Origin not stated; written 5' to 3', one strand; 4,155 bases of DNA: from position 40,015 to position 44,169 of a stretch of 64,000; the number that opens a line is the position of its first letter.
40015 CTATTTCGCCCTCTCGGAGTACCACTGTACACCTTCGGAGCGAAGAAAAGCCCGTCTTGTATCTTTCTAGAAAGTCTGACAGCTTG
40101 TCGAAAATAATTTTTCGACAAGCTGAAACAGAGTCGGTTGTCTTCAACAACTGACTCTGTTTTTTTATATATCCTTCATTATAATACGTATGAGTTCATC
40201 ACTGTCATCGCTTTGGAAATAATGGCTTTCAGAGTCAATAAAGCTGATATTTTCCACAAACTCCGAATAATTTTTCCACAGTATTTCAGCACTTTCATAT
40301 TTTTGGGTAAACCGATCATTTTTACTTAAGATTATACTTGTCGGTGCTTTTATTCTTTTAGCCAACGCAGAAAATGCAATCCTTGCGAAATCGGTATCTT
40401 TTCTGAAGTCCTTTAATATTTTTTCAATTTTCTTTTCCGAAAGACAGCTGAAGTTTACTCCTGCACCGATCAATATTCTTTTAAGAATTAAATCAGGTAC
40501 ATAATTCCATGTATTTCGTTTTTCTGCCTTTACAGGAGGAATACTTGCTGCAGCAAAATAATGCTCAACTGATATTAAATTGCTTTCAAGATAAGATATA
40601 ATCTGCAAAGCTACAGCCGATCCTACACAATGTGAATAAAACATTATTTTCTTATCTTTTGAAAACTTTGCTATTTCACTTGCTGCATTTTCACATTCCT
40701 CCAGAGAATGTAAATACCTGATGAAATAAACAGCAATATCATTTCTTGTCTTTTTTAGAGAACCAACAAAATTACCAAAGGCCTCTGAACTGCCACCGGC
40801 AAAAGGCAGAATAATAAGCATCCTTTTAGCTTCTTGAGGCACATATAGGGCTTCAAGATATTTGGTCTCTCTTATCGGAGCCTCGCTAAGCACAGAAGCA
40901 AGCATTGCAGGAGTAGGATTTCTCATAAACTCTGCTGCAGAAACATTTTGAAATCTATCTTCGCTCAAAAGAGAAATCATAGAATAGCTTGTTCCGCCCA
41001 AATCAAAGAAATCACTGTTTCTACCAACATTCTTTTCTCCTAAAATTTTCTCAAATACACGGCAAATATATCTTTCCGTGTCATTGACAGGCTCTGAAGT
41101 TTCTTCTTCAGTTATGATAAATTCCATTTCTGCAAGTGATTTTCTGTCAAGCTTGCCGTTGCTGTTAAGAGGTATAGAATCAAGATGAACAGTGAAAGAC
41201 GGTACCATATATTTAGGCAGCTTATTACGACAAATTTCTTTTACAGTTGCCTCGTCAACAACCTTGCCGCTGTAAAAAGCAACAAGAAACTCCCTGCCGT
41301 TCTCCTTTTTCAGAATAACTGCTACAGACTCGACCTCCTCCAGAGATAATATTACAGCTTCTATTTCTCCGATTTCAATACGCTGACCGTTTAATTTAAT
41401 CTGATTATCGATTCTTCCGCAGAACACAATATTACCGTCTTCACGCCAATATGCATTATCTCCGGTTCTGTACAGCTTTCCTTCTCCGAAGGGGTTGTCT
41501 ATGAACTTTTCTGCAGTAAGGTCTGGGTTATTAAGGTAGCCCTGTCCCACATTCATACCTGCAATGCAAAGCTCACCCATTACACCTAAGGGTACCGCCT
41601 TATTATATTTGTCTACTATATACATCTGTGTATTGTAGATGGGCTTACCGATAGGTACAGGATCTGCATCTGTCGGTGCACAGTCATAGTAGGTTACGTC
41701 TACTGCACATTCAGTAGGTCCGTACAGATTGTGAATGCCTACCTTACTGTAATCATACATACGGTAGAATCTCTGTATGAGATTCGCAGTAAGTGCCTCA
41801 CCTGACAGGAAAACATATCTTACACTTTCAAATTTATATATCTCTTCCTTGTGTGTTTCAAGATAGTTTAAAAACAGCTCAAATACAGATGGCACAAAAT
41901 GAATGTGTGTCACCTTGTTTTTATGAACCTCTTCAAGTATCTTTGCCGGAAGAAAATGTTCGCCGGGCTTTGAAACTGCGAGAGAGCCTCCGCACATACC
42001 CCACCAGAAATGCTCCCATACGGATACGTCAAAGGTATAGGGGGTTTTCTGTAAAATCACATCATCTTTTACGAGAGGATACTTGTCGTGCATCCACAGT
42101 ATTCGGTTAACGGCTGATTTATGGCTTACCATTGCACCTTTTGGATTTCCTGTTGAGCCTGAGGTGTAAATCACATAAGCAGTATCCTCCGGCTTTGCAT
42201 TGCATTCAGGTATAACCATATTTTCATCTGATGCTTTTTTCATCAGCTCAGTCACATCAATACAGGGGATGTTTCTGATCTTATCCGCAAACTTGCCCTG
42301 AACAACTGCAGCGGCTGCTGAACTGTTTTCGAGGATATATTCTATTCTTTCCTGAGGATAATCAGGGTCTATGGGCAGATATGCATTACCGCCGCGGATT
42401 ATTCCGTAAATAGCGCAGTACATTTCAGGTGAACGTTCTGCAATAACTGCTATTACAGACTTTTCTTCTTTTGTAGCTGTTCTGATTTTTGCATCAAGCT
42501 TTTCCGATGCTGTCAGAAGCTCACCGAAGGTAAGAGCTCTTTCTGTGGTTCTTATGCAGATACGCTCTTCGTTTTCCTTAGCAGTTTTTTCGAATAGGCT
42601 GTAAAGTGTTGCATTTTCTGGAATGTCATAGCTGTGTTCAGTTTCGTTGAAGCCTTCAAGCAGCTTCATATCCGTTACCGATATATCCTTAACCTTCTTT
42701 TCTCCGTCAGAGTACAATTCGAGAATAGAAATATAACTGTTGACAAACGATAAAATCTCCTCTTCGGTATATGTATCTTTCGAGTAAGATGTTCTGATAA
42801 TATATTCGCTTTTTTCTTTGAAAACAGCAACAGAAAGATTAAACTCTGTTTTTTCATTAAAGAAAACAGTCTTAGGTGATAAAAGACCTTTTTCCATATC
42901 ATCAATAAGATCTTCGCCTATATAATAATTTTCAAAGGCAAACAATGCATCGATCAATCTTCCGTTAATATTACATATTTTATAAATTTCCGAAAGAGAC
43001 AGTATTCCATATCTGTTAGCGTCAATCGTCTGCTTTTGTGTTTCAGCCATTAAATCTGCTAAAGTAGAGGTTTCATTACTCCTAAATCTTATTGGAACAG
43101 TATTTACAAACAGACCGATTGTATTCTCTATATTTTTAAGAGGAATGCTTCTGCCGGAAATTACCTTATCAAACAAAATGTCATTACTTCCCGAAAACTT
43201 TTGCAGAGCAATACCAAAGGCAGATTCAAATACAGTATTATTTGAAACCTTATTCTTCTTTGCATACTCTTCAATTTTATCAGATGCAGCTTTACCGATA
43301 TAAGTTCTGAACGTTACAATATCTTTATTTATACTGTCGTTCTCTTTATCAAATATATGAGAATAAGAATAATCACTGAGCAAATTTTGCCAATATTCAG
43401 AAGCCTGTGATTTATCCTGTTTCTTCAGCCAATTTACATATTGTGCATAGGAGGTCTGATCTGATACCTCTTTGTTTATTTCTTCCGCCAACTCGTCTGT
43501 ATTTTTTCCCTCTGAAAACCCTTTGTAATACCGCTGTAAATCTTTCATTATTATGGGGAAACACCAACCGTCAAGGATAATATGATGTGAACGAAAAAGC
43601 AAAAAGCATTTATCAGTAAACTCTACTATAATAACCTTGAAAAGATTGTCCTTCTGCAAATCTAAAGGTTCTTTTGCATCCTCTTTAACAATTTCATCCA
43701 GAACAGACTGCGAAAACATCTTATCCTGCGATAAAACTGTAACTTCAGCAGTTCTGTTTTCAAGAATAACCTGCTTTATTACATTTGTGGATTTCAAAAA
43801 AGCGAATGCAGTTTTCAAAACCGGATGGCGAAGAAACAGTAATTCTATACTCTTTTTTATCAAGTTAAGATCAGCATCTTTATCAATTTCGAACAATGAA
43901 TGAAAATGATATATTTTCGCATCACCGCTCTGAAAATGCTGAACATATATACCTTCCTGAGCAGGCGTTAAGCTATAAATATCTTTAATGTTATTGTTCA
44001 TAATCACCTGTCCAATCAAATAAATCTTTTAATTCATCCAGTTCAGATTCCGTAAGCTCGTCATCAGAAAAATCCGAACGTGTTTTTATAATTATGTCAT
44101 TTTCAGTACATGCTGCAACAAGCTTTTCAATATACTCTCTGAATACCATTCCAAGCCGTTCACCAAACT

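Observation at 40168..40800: Terminal thioesterase has Cys in place of the nucleophilic Ser (S-H-C-V-G), downstream of a Ser-loading module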

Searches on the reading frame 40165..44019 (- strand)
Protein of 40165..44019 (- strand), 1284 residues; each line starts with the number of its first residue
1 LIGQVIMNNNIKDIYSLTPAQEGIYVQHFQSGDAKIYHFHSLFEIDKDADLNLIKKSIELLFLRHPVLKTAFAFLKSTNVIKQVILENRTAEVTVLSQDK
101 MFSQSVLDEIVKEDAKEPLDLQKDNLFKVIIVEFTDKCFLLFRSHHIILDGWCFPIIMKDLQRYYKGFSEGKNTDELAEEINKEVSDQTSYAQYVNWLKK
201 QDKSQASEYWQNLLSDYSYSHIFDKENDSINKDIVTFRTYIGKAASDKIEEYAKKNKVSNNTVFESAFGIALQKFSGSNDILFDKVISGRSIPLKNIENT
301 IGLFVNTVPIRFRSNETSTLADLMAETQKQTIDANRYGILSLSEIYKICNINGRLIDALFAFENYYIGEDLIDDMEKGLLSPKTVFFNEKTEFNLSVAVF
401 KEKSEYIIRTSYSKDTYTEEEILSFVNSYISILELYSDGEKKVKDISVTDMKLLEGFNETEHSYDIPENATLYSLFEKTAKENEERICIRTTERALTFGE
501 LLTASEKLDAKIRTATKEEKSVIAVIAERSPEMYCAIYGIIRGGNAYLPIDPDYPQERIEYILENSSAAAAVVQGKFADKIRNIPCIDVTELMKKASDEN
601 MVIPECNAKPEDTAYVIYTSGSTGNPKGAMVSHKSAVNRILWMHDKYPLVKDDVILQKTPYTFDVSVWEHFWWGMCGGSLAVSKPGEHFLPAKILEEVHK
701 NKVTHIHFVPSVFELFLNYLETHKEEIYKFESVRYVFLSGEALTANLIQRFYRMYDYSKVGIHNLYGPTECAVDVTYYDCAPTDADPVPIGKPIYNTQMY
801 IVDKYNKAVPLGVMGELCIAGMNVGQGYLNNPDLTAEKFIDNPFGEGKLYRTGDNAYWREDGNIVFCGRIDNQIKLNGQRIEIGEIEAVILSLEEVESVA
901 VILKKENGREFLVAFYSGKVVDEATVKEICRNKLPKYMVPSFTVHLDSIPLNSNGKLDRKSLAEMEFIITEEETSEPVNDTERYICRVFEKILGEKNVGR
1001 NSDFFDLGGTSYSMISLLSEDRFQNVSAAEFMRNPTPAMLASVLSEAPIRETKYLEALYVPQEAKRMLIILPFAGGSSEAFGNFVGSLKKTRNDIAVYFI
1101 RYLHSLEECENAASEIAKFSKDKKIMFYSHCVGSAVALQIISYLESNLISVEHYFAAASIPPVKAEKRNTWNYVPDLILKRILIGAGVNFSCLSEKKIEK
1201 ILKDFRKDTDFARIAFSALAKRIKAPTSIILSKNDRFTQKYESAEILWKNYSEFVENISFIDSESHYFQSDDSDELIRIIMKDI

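Call 6: search_protein_families(library=pfam, proteins=[window:40165-44019:-])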
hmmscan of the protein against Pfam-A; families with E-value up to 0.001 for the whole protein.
window:40165-44019:- (1284 aa): 5 families
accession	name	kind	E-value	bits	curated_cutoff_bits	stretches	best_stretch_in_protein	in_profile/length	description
PF00501.34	AMP-binding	-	4.2e-78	263.3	29.9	1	476-829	1-384/384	AMP-binding enzyme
PF00668.25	Condensation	-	7.8e-76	256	30.6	1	12-449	2-447/456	Condensation domain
PF13193.12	AMP-binding_C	-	4.1e-09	37.7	24.5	1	885-956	1-76/76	AMP-binding enzyme C-terminal domain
PF00550.31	PP-binding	-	1.5e-05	25.6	20.8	1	984-1042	2-65/67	Phosphopantetheine attachment site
PF00975.26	Thioesterase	-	2.8e-05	24.9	26.4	1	1068-1281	3-223/226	Thioesterase domain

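Call 8: search_protein_families(library=ncbifam, proteins=[window:40165-44019:-], max_evalue=0.01)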
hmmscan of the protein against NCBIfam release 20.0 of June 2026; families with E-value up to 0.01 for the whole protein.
window:40165-44019:- (1284 aa): 106 families (the best 25 are shown)
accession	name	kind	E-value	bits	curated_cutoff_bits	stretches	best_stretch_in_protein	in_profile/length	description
NF004282.0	PRK05691.1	subfamily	3.2e-180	601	4090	2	380-1021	1039-1679/4334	non-ribosomal peptide synthase/polyketide synthase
NF047350.1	aureusi_NRPS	equivalog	2.6e-157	525.5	2500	3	763-1020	1708-1964/2373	aureusimine non-ribosomal peptide synthetase AusA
NF041803.1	NRPS_SolG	exception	3.6e-141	471.9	2200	1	9-1040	106-1151/1163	solanimycin non-ribosomal peptide synthetase SolG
NF007605.2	PRK10252.1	equivalog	5.1e-123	411.8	2400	1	19-1045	8-1042/1292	enterobactin non-ribosomal peptide synthetase EntF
TIGR01733.1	AA-adenyl-dom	subfamily_domain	4.7e-121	404.4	317.4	1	497-901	1-409/409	amino acid adenylation domain-containing protein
NF038078.1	NRPS_MxcG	equivalog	6.2e-109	365.1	2300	2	465-1047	452-1044/1442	myxochelin non-ribosomal peptide synthetase MxcG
NF003417.0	PRK04813.1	subfamily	3.5e-88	296.4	476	1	475-964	8-501/505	D-alanine--poly(phosphoribitol) ligase subunit DltA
TIGR01734.1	D-ala-DACP-lig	equivalog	6.2e-86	289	559.85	1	476-964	6-500/504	D-alanine--poly(phosphoribitol) ligase subunit DltA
NF004837.0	PRK06187.1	subfamily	2.6e-68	230.6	476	1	469-964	7-520/531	long-chain-fatty-acid--CoA ligase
TIGR03098.1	ligase_PEP_1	hypoth_equivalog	6.7e-62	209.6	592.35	1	472-963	2-515/517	acyl-CoA ligase (AMP-forming), exosortase A system-associated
TIGR03443.1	alpha_am_amid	equivalog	7.6e-48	162.7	1030.1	4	610-846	414-653/1390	L-aminoadipate-semialdehyde dehydrogenase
NF006182.0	PRK08316.1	subfamily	1.1e-46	159.4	663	1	468-962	9-513/523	fatty acyl-CoA synthetase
NF005307.0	PRK06839.1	equivalog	6.5e-45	153.7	748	1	476-965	8-492/496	o-succinylbenzoate--CoA ligase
NF002966.0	PRK03640.1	equivalog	1.9e-44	152.1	556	1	477-965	9-479/483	o-succinylbenzoate--CoA ligase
NF004114.0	PRK05605.1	equivalog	3.5e-44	151.1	766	2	594-964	203-567/575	long-chain-fatty-acid--CoA ligase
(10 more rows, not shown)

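Call 21: find_encoding_contigs(protein=window:40165-44001:-, flank=10000, max_places=4)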
Protein window:40165-44001:- (1278 aa): no gene with exactly this product is on record in the collection.

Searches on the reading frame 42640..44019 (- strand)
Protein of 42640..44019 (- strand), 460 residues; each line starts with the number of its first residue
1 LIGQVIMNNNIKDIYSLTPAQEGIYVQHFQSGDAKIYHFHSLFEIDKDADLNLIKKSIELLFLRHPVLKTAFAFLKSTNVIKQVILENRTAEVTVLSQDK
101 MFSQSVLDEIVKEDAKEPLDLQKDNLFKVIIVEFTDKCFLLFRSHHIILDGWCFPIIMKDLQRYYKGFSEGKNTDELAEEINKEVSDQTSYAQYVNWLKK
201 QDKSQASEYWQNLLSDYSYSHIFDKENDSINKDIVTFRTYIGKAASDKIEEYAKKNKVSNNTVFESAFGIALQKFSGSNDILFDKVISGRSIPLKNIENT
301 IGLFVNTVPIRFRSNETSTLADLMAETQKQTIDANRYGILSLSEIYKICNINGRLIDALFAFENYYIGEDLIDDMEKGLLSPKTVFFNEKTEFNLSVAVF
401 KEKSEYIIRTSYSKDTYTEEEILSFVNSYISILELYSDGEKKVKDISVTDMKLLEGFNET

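Call 50: search_solved_structures(query=window:42640-44019:-, max_evalue=0.001)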
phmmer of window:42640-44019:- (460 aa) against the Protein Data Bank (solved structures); distinct sequences matched with E-value up to 0.001: 44.
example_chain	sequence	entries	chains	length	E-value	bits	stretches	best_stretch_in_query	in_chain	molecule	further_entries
9rde_A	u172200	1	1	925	6e-49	170.4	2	10-447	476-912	Bacitracin synthase 3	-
9bfd_B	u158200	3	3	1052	4.4e-47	164.2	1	8-423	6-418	Tyrocidine synthase 2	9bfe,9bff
8hlk_A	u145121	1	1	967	7.6e-44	153.5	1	9-443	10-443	Microcystin synthetase B (Fragment)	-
8f7f_A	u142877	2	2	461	3.1e-43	151.5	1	6-443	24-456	Surfactin synthetase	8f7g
8f7h_A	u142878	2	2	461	3e-42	148.3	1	6-443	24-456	Surfactin synthetase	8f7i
9lcq_A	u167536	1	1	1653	2.5e-40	142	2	9-399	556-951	PvdL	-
9up2_A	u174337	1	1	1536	2.9e-40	141.7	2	9-399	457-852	PvdL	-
9lcp_A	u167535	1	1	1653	3.4e-40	141.5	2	9-399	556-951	PvdL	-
9lco_A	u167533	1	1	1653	3.4e-40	141.5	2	9-399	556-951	PvdL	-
2vsq_A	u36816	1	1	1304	5.3e-40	140.9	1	9-451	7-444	SURFACTIN SYNTHETASE SUBUNIT 3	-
8jbr_A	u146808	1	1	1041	4.2e-19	72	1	9-397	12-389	McyA protein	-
2jgp_A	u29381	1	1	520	4e-18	68.8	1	14-432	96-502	TYROCIDINE SYNTHETASE 3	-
7r9x_A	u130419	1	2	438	2.8e-14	56.1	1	10-322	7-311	AmbE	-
8fx7_A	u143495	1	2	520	2.8e-13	52.9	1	37-329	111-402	PCP-C didomain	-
7kw2_A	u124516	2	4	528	2.9e-13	52.8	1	37-329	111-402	PCP-C didomain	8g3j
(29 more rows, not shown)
